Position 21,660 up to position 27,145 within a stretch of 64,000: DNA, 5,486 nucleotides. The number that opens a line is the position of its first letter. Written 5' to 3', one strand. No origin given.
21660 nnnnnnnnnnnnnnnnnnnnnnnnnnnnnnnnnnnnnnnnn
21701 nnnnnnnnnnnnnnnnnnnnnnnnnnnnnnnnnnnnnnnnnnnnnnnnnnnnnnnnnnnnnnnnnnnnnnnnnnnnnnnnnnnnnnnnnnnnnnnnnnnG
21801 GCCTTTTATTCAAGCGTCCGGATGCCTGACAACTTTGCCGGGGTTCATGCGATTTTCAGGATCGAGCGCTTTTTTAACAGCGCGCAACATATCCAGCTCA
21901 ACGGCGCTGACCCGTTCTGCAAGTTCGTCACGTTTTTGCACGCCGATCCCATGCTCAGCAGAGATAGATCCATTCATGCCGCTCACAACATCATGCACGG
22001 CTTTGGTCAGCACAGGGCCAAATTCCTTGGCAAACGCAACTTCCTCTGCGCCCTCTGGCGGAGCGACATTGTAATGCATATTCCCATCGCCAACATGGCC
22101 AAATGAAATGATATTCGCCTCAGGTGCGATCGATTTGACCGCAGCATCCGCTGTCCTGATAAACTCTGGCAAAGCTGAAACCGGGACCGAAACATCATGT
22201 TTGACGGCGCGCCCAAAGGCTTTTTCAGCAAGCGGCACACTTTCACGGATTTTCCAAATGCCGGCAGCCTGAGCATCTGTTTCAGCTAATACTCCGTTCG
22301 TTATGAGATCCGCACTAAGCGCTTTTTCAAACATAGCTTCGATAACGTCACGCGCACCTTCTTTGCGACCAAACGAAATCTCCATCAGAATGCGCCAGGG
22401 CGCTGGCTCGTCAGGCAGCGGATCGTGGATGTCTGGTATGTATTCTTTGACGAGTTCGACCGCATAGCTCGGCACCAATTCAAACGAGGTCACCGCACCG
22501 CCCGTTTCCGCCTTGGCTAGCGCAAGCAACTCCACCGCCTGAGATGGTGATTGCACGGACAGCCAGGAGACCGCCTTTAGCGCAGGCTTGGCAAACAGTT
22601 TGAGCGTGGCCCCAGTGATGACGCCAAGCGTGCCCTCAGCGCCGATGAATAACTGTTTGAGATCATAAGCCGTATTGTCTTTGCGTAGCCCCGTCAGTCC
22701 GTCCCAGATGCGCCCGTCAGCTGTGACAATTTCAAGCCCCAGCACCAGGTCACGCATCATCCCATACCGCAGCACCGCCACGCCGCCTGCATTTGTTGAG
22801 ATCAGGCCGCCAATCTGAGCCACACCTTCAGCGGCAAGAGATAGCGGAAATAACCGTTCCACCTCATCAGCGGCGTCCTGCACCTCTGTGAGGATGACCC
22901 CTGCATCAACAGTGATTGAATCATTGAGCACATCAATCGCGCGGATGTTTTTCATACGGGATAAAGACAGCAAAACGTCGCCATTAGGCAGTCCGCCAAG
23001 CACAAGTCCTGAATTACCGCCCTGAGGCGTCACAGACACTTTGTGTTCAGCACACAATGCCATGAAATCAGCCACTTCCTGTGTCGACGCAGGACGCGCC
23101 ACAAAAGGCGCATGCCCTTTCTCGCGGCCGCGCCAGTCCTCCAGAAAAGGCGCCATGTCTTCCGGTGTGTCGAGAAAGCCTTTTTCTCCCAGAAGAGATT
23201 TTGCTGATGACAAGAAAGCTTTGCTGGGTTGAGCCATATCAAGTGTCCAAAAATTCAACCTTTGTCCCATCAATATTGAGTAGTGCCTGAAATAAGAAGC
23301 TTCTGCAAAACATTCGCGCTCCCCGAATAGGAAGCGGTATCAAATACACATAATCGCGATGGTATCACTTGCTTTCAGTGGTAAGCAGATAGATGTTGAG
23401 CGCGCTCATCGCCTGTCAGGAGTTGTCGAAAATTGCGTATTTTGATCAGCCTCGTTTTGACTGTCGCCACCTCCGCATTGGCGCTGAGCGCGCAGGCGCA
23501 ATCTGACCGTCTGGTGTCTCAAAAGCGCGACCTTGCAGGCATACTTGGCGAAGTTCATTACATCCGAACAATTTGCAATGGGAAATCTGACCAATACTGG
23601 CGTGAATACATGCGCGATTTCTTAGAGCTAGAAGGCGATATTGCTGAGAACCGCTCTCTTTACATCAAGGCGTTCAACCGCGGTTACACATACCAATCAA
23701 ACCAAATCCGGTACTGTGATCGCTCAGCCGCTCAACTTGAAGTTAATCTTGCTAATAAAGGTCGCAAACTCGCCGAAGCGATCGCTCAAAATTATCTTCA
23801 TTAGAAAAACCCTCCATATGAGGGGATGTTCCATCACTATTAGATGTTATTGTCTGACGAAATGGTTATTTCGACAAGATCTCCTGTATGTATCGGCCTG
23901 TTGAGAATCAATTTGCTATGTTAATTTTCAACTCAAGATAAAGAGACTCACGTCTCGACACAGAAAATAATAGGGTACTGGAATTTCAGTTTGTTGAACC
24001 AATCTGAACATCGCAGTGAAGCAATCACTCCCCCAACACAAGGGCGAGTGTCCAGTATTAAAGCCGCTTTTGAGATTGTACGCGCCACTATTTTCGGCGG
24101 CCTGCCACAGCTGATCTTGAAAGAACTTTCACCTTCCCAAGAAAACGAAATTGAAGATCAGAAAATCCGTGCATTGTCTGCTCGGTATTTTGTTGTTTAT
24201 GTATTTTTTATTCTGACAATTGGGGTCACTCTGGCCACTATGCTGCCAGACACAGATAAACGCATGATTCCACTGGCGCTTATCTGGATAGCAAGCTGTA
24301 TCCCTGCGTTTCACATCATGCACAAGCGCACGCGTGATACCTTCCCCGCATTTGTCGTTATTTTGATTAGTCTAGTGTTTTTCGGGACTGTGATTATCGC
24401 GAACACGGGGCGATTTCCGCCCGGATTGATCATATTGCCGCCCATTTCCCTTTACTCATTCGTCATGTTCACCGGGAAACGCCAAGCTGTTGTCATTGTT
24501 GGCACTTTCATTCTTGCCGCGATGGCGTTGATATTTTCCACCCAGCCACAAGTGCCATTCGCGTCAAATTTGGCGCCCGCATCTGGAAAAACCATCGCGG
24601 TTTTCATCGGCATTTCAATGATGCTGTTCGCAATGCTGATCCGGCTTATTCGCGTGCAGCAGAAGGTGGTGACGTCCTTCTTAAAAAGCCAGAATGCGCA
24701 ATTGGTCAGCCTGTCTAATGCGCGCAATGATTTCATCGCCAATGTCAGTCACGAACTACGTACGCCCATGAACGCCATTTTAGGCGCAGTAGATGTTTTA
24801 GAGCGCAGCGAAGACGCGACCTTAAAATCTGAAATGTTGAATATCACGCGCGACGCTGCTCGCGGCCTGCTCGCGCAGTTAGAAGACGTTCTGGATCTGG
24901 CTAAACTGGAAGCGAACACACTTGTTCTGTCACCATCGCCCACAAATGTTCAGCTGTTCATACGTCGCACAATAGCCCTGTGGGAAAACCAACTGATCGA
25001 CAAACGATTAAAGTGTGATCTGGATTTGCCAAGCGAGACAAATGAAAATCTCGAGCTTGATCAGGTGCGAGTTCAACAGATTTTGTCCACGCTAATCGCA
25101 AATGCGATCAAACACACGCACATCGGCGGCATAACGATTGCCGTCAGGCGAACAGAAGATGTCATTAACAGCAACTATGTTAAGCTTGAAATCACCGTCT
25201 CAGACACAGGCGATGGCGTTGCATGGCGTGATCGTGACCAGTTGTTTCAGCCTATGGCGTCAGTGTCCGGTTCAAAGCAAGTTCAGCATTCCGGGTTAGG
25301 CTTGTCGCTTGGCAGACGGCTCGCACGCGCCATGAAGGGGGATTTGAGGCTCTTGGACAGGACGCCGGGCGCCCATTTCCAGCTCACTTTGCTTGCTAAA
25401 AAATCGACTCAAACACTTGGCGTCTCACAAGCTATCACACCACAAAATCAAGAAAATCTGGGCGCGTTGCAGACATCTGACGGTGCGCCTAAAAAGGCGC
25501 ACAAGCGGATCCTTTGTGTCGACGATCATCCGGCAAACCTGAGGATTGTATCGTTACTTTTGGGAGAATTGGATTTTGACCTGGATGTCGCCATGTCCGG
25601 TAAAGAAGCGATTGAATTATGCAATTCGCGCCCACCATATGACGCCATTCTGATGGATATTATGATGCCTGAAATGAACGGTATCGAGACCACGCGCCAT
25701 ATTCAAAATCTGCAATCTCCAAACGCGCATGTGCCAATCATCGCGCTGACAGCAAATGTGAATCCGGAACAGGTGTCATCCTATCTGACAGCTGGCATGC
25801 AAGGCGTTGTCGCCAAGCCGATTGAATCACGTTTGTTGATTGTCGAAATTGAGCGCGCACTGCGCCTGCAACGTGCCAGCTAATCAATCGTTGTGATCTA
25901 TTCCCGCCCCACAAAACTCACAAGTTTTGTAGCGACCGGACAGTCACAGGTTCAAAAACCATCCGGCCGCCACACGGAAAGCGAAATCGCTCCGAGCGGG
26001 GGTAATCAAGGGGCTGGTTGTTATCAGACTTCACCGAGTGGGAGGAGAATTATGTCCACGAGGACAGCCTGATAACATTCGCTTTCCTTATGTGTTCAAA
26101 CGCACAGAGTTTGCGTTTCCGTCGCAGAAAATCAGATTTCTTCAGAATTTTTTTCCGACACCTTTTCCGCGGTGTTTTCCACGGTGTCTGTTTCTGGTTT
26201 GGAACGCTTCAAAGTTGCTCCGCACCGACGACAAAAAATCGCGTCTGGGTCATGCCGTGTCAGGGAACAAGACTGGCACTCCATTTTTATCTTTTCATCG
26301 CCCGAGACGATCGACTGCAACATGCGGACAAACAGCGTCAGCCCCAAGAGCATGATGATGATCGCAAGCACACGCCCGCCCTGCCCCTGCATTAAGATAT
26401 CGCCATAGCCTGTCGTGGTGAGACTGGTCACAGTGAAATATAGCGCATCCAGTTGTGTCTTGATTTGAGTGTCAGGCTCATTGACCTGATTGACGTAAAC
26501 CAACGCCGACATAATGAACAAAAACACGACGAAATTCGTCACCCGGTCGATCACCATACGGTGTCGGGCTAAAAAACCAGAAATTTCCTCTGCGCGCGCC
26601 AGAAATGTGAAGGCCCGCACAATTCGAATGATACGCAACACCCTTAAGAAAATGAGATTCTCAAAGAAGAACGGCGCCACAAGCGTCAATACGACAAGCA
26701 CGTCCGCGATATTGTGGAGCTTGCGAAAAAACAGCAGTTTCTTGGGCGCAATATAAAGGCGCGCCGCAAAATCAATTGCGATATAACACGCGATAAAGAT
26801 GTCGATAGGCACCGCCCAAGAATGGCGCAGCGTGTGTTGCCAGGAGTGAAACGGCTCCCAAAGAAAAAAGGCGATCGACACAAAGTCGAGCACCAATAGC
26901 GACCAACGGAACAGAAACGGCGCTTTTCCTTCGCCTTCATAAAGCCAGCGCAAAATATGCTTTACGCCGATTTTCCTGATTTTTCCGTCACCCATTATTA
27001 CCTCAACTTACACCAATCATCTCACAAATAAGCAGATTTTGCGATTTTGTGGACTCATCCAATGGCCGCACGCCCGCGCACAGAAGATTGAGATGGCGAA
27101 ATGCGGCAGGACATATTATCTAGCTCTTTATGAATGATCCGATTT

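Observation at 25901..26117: Unclassified multi-helix RNA-like element between a hybrid kinase and a K+ channel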

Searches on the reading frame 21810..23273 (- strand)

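Call 14: search_protein_families(library=pfam, proteins=[window:21810-23273:-])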
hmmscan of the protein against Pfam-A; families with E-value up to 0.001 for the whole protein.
window:21810-23273:- (487 aa): 2 families
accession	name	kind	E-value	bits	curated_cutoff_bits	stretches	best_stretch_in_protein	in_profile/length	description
PF02913.24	FAD-oxidase_C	-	8.2e-46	157.2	21.2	1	230-481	2-248/248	FAD linked oxidases, C-terminal domain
PF01565.28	FAD_binding_4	-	7.5e-35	120.1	26.4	1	57-190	3-136/139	FAD binding domain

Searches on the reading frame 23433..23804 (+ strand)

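Call 66: search_protein_families(library=pfam, proteins=[window:23433-23804:+])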
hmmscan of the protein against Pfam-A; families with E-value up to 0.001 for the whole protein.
window:23433-23804:+ (123 aa): 1 family
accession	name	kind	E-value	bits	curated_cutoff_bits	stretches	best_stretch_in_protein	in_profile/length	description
PF09539.15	DUF2385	-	4.8e-25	88.4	25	1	32-121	7-96/96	Protein of unknown function (DUF2385)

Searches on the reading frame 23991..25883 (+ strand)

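Call 14: search_protein_families(library=pfam, proteins=[window:23991-25883:+])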
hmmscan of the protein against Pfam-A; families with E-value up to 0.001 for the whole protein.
window:23991-25883:+ (630 aa): 3 families
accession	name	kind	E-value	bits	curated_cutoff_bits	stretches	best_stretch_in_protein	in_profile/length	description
PF00072.30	Response_reg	-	1.1e-25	90.4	30.2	1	507-620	1-110/111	Response regulator receiver domain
PF00512.31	HisKA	-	8.3e-17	61.4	26.9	1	244-308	1-65/66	His Kinase A (phospho-acceptor) domain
PF02518.31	HATPase_c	-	9.3e-17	61.9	26.4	1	357-468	2-108/111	Histidine kinase-, DNA gyrase B-, and HSP90-like ATPase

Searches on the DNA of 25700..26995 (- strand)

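Call 4: search_rna_families(source=window, start=25700, end=26400, threshold=evalue, max_evalue=10, show_alignments=3)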
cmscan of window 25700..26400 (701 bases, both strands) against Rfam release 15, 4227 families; matches with E-value up to 10: 0.
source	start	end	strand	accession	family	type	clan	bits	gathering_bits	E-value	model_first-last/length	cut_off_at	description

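Call 37: search_rna_families(sources=[L001, L014, L016, L017, L021, L022, L023, L024], threshold=evalue, max_evalue=5)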
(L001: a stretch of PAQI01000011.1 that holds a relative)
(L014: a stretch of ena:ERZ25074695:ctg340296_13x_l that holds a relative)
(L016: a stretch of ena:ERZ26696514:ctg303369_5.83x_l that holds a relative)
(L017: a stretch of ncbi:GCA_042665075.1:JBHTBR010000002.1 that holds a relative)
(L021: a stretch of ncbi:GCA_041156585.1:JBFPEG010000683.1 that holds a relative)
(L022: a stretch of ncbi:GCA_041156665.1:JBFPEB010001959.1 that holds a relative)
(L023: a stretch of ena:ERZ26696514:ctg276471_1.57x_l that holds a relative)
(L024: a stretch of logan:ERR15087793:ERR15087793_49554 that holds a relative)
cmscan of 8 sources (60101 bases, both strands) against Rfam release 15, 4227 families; matches with E-value up to 5: 1.
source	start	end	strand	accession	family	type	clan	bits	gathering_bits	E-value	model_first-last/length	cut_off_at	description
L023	4708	4867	+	RF02225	sX6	Gene; sRNA;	-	22.4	40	0.099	1-342/342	no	Proteobacterial sRNA sX6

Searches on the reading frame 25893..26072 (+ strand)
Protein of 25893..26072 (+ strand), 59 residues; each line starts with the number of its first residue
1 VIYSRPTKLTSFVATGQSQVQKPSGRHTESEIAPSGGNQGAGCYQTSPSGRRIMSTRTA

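Call 14: search_protein_families(library=pfam, proteins=[window:25893-26072:+])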
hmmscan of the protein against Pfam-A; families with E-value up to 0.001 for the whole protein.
window:25893-26072:+ (59 aa): 0 families
